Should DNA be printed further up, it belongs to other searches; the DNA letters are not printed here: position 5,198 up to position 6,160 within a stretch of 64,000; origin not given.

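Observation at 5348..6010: Headless TFB paralog: BRE/TBP-binding core without the RNAP-recruiting Zn ribbon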

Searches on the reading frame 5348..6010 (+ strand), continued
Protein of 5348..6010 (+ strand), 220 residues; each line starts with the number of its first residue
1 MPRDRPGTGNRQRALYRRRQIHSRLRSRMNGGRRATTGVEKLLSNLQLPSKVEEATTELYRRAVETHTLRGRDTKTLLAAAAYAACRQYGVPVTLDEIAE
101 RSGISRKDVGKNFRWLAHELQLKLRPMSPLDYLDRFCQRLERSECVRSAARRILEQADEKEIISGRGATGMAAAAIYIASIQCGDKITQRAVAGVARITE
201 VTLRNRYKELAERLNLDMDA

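Call 15: find_encoding_contigs(protein=P0007, flank=8000, max_places=3)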
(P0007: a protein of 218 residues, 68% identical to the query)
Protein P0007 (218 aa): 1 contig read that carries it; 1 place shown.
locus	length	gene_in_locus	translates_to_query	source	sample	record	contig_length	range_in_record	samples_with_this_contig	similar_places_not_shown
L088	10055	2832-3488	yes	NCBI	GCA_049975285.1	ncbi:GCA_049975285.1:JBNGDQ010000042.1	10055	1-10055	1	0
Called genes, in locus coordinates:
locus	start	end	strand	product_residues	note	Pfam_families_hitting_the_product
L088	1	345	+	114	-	PF00512:HisKA (faint)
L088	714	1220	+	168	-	-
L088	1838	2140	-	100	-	-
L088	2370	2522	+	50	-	-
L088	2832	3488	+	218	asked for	PF00382:TFIIB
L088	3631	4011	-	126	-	PF12773:DZR (faint), PF13240:Zn_Ribbon_1, PF13248:Zn_ribbon_3 (weak)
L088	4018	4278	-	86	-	-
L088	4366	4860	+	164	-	-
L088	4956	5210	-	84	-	-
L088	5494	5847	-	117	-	-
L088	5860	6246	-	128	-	-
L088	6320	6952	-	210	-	-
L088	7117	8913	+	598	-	PF00493:MCM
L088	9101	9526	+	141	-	-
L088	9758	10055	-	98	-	?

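Call 20: find_encoding_contigs(protein=P0002, flank=5000, max_places=2)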
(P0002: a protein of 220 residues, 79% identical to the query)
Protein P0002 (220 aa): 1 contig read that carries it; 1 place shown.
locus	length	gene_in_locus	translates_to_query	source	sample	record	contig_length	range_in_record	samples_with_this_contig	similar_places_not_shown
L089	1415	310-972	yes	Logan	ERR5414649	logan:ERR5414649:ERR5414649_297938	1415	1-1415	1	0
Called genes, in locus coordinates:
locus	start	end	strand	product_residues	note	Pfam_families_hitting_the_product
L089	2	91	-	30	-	?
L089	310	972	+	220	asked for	PF00382:TFIIB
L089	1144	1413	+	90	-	?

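Call 21: find_encoding_contigs(protein=P0005, flank=5000, max_places=2)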
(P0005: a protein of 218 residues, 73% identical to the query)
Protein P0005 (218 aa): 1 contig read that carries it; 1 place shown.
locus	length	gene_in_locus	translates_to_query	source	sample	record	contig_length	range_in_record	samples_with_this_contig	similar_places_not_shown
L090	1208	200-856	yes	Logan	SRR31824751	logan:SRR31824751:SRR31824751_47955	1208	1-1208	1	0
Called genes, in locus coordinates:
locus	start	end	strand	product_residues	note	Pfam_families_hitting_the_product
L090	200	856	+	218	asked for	PF00382:TFIIB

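Call 22: find_encoding_contigs(protein=P0004, flank=5000, max_places=2)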
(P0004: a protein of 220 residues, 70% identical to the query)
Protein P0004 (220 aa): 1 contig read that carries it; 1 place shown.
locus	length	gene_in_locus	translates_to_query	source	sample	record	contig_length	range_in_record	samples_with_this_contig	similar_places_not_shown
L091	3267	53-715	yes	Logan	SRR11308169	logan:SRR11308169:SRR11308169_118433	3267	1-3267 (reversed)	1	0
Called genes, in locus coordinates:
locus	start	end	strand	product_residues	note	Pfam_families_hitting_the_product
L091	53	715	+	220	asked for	PF00382:TFIIB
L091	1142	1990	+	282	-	-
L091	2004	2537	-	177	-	PF01661:Macro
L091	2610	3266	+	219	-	?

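Call 23: find_encoding_contigs(protein=P0009, flank=5000, max_places=2)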
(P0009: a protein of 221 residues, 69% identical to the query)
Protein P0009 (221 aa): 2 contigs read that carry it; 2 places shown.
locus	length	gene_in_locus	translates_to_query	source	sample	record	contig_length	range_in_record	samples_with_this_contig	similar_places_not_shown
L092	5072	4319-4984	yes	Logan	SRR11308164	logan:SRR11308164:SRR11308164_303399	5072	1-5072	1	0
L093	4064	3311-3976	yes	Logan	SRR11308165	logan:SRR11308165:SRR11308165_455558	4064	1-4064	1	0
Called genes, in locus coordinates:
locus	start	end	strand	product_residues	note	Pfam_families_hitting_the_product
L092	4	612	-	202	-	-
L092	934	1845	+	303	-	-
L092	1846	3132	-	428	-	PF00501:AMP-binding, PF14535:AMP-binding_C_2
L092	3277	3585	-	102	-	-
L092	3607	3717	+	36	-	-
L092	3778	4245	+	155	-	PF01161:PBP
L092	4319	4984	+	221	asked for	PF00382:TFIIB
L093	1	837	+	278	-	?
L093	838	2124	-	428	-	PF00501:AMP-binding, PF14535:AMP-binding_C_2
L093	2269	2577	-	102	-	-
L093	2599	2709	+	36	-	-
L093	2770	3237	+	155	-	PF01161:PBP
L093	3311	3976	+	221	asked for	PF00382:TFIIB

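Call 28: find_related_loci(query=A2, collection=viral_contigs, flank=8000)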
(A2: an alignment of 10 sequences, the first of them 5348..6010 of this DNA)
Query A2 (220 aa) in viral_contigs; peptide patterns used: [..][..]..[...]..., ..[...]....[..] (x = any residue, [..] = any of these).
30 stretches matched a pattern; 23 encode a relative of the query (tblastn E <= 1e-3); 23 distinct loci.
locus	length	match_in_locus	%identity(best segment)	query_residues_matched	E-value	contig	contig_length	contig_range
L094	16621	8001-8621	41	15-218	3e-43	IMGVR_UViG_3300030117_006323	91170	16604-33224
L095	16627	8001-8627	40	15-220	1e-42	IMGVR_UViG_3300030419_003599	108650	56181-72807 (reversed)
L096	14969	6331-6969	38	10-219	4e-42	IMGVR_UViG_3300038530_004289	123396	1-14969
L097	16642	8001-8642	39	7-217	4e-42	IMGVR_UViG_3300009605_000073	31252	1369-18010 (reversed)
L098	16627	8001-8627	39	15-219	4e-40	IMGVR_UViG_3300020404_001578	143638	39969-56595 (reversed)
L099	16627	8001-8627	39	15-219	4e-40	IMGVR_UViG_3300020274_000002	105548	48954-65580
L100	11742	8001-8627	39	15-219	4e-40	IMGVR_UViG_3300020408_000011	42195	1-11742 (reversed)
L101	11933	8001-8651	40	3-218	3e-40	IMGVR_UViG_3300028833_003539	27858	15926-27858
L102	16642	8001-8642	35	8-219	2e-38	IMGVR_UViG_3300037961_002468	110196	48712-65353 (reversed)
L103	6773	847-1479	37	16-218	4e-38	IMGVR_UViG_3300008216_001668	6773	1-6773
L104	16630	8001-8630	37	15-220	1e-37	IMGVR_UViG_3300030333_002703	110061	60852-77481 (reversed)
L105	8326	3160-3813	38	7-216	4e-35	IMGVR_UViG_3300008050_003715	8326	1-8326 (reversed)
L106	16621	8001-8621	36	15-218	5e-35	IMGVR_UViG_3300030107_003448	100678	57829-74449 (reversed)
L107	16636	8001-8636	33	7-214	3e-32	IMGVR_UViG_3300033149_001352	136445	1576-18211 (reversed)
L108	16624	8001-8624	35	15-219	9e-32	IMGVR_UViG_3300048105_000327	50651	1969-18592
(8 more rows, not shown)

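Call 32: search_solved_structures(query=window:5348-6010:+, max_evalue=0.00001, show_alignments=3)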
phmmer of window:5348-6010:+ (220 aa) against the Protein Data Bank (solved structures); distinct sequences matched with E-value up to 0.00001: 12.
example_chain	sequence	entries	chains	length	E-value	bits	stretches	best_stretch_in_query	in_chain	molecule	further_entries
1ais_B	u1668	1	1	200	8.9e-45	156.3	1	37-217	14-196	PROTEIN (TRANSCRIPTION INITIATION FACTOR IIB)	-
1d3u_B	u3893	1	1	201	9.7e-45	156.2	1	37-217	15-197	TRANSCRIPTION INITIATION FACTOR IIB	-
29vf_M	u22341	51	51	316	4.7e-30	108.3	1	16-211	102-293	Transcription initiation factor IIB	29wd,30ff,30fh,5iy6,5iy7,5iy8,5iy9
5wh1_A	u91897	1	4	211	2.6e-29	105.8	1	26-211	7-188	Transcription initiation factor IIB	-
1vol_A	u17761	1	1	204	3.3e-29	105.5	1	41-211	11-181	PROTEIN (TRANSCRIPTION FACTOR IIB (TFIIB))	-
1tfb_A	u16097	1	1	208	3.7e-29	105.4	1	27-211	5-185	TFIIB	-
2phg_A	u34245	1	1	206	4.4e-29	105.1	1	28-211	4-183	Transcription initiation factor IIB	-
1c9b_A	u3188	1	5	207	4.4e-29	105.1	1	29-211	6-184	GENERAL TRANSCRIPTION FACTOR IIB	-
6eu0_Z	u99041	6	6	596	8e-11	45.5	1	21-210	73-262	Transcription factor IIIB 70 kDa subunit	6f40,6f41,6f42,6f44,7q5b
6cnb_R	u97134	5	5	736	1.5e-10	44.7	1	21-210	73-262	Transcription factor IIIB 70 kDa subunit,TATA-box-binding protein,Transcription factor III | Transcription factor IIIB 70 kDa subunit,TATA-box-binding protein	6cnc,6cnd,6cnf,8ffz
3k7a_M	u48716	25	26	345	1.6e-10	44.6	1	34-213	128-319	Transcription initiation factor IIB | TRANSCRIPTION INITIATION FACTOR IIB, SUA7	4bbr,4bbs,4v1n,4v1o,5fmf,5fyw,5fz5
7o4i_M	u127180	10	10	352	1.7e-10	44.5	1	34-213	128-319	Transcription initiation factor IIB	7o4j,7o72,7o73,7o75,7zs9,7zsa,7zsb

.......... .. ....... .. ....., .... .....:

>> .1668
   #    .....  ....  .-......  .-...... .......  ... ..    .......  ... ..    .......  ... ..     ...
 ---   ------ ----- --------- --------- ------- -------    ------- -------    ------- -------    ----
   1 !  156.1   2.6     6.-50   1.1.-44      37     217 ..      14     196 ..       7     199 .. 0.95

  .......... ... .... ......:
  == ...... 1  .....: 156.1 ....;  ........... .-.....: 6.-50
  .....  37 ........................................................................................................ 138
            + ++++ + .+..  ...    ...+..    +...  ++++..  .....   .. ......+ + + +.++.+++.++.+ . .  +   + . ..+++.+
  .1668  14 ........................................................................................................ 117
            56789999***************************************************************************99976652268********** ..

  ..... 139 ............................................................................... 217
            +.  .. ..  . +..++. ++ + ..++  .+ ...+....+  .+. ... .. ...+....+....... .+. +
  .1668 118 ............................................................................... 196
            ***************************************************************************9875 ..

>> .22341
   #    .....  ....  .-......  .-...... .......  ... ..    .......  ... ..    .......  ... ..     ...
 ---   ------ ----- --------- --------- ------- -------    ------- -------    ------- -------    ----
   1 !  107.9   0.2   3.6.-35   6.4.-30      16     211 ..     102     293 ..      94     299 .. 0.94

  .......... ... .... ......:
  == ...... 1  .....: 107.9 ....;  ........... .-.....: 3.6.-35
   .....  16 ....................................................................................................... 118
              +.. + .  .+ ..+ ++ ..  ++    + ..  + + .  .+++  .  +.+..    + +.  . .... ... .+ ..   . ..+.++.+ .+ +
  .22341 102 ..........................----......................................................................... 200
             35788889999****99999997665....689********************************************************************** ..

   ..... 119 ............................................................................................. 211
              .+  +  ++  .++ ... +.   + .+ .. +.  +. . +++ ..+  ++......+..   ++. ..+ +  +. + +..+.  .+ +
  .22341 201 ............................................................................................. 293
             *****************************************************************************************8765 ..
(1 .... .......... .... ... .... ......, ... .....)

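Call 42: predict_structure(alignment_id=A3)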
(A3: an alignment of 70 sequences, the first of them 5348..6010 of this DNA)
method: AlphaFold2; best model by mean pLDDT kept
length: 220 residues; sequences in the alignment: 70
mean_pLDDT: 82.3   pTM: 0.71
mean pLDDT of the five models: 82.3, 82.1, 81.9, 81.8, 79.9
residues with pLDDT >= 90: 109; 70-90: 67; 50-70: 25; < 50: 19
segments of 3 or more residues with pLDDT < 50: 1-8, 26-35
pLDDT, mean of each block of 10 residues (from residue 1): 43 57 50 54 83 90 76 86 92 90 91 91 88 93 92 94 88 96 90 93 94 81
secondary structure, 60 per line:
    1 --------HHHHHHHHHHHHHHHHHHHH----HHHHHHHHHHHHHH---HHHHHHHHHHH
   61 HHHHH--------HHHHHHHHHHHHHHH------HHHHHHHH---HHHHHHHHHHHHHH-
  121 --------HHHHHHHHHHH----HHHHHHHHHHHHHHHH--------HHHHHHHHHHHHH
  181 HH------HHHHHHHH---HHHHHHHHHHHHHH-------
elements in order: H9-28 H33-46 H50-65 H74-88 H95-102 H106-119 H129-139 H144-159 H168-182 H189-196 H200-213

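Call 48: fold_search(model_id=the predicted structure, library=pdb)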
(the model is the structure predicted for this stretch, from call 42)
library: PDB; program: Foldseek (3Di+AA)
matches with E <= 10: 582; with E <= 0.001: 52
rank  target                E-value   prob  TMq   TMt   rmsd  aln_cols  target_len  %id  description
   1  1d3u_B                2.6e-13  1.00  0.80  0.87   1.5       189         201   44  TATA-BINDING PROTEIN/TRANSCRIPTION FACTOR (II)B/BRE+TATA-BOX COMPLEX FROM PYROCOCCUS WOESEI (released 1999-11-15)
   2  1ais_B                3.3e-13  1.00  0.73  0.82   2.6       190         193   44  TATA-BINDING PROTEIN/TRANSCRIPTION FACTOR (II)B/TATA-BOX COMPLEX FROM PYROCOCCUS WOESEI (released 1997-07-07)
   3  7egb_R                2.5e-12  1.00  0.76  0.67   4.9       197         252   29  TFIID-based holo PIC on SCP promoter (released 2021-05-05)
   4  7nvu_M                6.7e-12  1.00  0.76  0.57   3.0       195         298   30  RNA polymerase II core pre-initiation complex with open promoter DNA (released 2021-05-05)
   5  1vol_A                7.0e-12  1.00  0.75  0.80   3.3       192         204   32  TFIIB (HUMAN CORE DOMAIN)/TBP (A.THALIANA)/TATA ELEMENT TERNARY COMPLEX (released 1996-11-08)
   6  7zwc_M                7.3e-12  1.00  0.76  0.82   2.2       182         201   32  Structure of SNAPc:TBP-TFIIA-TFIIB sub-complex bound to U5 snRNA promoter (released 2022-11-30)
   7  5iy7_M                7.3e-12  1.00  0.77  0.55   2.8       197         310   31  Human holo-PIC in the open state (released 2016-05-18)
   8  8wak_R                1.3e-11  1.00  0.76  0.60   8.1       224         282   28  Structure of transcribing complex 2 (TC2), the initially transcribing complex with Pol II positioned 2nt downstream of (released 2023-12-06)
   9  7zwd_M                2.5e-11  1.00  0.76  0.70   6.4       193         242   30  Structure of SNAPc containing Pol II pre-initiation complex bound to U5 snRNA promoter (CC) (released 2022-11-30)
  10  1c9b_A                3.4e-11  1.00  0.75  0.79   3.2       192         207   31  CRYSTAL STRUCTURE OF A HUMAN TBP CORE DOMAIN-HUMAN TFIIB CORE DOMAIN COMPLEX BOUND TO AN EXTENDED, MODIFIED ADENOVIRAL (released 2000-01-10)
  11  8s5n_M                4.1e-11  1.00  0.75  0.64   3.7       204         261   29  RNA polymerase II core initially transcribing complex with an ordered RNA of 12 nt (released 2024-04-10)
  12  7ena_BA               1.4e-10  1.00  0.75  0.65   3.7       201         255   31  TFIID-based PIC-Mediator holo-complex in pre-assembled state (pre-hPIC-MED) (released 2021-05-26)
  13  8s51_M                1.7e-10  1.00  0.75  0.58   3.3       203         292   28  RNA polymerase II core initially transcribing complex with an ordered RNA of 8 nt (released 2024-04-17)
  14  7egc_R                1.8e-10  1.00  0.76  0.67   4.2       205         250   30  p53-bound TFIID-based holo PIC on HDM2 promoter (released 2021-05-12)
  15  8s52_M                2.2e-10  1.00  0.75  0.58   3.9       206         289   29  RNA polymerase II core initially transcribing complex with an ordered RNA of 10 nt (released 2024-04-17)
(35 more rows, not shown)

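Call 50: search_protein_families(library=pfam, proteins=[L088:7036-8913:+, L088:6320-6964:-, L088:4366-4860:+, L088:3631-4011:-, L088:9101-9526:+, L088:5494-5847:-], max_evalue=0.01)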
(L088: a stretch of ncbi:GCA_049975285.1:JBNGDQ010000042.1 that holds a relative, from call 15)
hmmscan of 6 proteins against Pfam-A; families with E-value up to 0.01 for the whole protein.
L088:7036-8913:+ (625 aa): 3 families
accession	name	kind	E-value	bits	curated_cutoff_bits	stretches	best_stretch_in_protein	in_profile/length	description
PF00493.29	MCM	-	3.5e-20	72.5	23.3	1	193-399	5-207/224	MCM P-loop domain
PF04545.22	Sigma70_r4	-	0.00032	20.6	24.1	1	556-586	19-49/50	Sigma-70, region 4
PF01022.26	HTH_5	-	0.0017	18.6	22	1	548-589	6-46/47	Bacterial regulatory protein, arsR family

L088:6320-6964:- (214 aa): 0 families

L088:4366-4860:+ (164 aa): 0 families

L088:3631-4011:- (126 aa): 9 families
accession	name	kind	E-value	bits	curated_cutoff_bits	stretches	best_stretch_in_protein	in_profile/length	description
PF13240.11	Zn_Ribbon_1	-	3.6e-09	36.6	25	1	4-24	2-22/23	zinc-ribbon domain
PF13248.11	Zn_ribbon_3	-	1.8e-06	27.7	27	1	3-24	4-25/26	zinc-ribbon domain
PF12773.13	DZR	-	2.1e-05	25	27.3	1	4-22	27-45/45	Double zinc ribbon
PF24460.1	DUF7575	-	7.1e-05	22.5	28.5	1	2-23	4-25/28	Domain of unknown function (DUF7575)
PF24463.1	DUF7577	-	8e-05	22.6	28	1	3-24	4-25/27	Domain of unknown function (DUF7577)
PF17032.10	Zn_ribbon_15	-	0.00039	21.6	28.9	1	3-22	54-73/73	zinc-ribbon family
PF14803.11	Zn_ribbon_Nudix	-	0.0015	18.9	25.6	0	16-29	1-14/34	Nudix N-terminal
PF18912.6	DZR_2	-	0.0022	18.2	27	1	2-25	8-31/56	Double zinc ribbon domain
PF10571.15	UPF0547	-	0.0025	18.4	29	1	4-22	3-21/26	Uncharacterised protein family UPF0547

L088:9101-9526:+ (141 aa): 0 families

L088:5494-5847:- (117 aa): 0 families

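Call 51: search_protein_representatives(alignment_id=A2)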
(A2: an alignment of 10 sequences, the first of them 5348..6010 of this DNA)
Query: 10 sequences, 220 profile positions. Proteins with E-value up to 0.001 (for the whole library): 8736; up to 1e-10: 4438; up to 1e-30: 554. The best 150 are listed.
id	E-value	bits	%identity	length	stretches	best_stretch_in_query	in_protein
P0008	8.6e-118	407.9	-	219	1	1-216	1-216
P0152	2.3e-71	256.1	-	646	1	11-218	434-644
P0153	6.5e-66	238.3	-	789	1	7-219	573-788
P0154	6.3e-64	231.8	-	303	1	56-219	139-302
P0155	2.4e-63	229.9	-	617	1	11-218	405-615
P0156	9.5e-61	221.4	-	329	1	5-217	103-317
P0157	1.5e-60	220.7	-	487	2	10-210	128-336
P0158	1.8e-60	220.4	-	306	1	5-219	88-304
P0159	5.8e-60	218.8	-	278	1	45-219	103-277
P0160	4.2e-59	216.0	-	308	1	10-214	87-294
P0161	3.2e-57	209.8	-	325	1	35-218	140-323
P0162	3.2e-57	209.8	-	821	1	12-216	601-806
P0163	7.3e-57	208.7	-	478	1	17-219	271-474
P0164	1.2e-56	208.0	-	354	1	36-218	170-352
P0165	1.9e-55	204.0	-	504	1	11-216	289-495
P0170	8.8e-53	195.3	-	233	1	14-219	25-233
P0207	3.7e-47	176.9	-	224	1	6-218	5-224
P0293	3.0e-40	154.3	-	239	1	8-218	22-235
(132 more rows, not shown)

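Call 56: search_dna_similar(query=window:5348-6007:+, collection=phages, mode=protein, max_evalue=0.001, max_rows=20)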
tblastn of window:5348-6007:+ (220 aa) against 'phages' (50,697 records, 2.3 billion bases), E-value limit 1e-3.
Records with a match: 2; places in all: 2; records where one place covers at least 80% of the query: 0.
Best place of each record, by identity: <60% 2.
By first word of the organism name: Sulfolobales 2.
By host as written in the record: Sulfolobales 2.
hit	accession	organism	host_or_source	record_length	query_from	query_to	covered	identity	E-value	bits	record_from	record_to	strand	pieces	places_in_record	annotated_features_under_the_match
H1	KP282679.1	Sulfolobales virus YNP1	Sulfolobales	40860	44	214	78%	28.9%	7e-7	55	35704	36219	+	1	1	putative Transcription initiation factor B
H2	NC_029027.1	Sulfolobales virus YNP1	Sulfolobales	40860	44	214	78%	28.9%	7e-7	55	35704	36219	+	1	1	putative Transcription initiation factor B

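Call 57: search_protein_families(library=phrogs, proteins=[L088:7036-8913:+, L088:6320-6964:-, L088:4366-4860:+, L088:3631-4011:-, L088:9101-9526:+, L088:5494-5847:-, L088:4018-4365:-, L088:4956-5231:-, L088:5860-6255:-, L088:1838-2140:-], max_evalue=0.001)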
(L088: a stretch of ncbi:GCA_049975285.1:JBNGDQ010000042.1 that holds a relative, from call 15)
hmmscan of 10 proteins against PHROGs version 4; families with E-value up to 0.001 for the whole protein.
L088:7036-8913:+ (625 aa): 2 families
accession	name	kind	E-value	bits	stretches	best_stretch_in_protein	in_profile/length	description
phrog_18685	-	unknown function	6.2e-40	137.9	1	131-534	514-932/1028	-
phrog_10371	-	DNA, RNA and nucleotide metabolism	7.9e-17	61.7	1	9-369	106-452/683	DNA helicase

L088:6320-6964:- (214 aa): 0 families

L088:4366-4860:+ (164 aa): 0 families

L088:3631-4011:- (126 aa): 9 families
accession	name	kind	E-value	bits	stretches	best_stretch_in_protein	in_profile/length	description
phrog_2546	-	unknown function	5.8e-07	30.9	1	3-39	2-39/180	-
phrog_8436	-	unknown function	9.9e-06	26.6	1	3-47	65-108/110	-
phrog_6586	-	unknown function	2.3e-05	25.3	1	4-62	6-71/129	-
phrog_10292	-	unknown function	4.6e-05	24.4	1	2-60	4-51/136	-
phrog_10714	-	unknown function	0.00014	23.1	1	3-30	75-104/109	-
phrog_9700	-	unknown function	0.00021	21.3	1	3-31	8-36/483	-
phrog_14275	-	unknown function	0.00023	21.9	1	3-60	5-50/178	-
phrog_4852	-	unknown function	0.00025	21.8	1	3-31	15-45/194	-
phrog_16989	-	moron, auxiliary metabolic gene and host takeover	0.00033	21.7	1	4-64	9-74/122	membrane protein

L088:9101-9526:+ (141 aa): 0 families

L088:5494-5847:- (117 aa): 0 families

L088:4018-4365:- (115 aa): 0 families

L088:4956-5231:- (91 aa): 0 families

L088:5860-6255:- (131 aa): 0 families

L088:1838-2140:- (100 aa): 2 families
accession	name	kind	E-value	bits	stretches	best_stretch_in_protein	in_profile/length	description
phrog_32719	-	unknown function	1e-11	45.8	1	17-98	33-113/114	-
phrog_8224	-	unknown function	8.8e-05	23.8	1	23-99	19-91/91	-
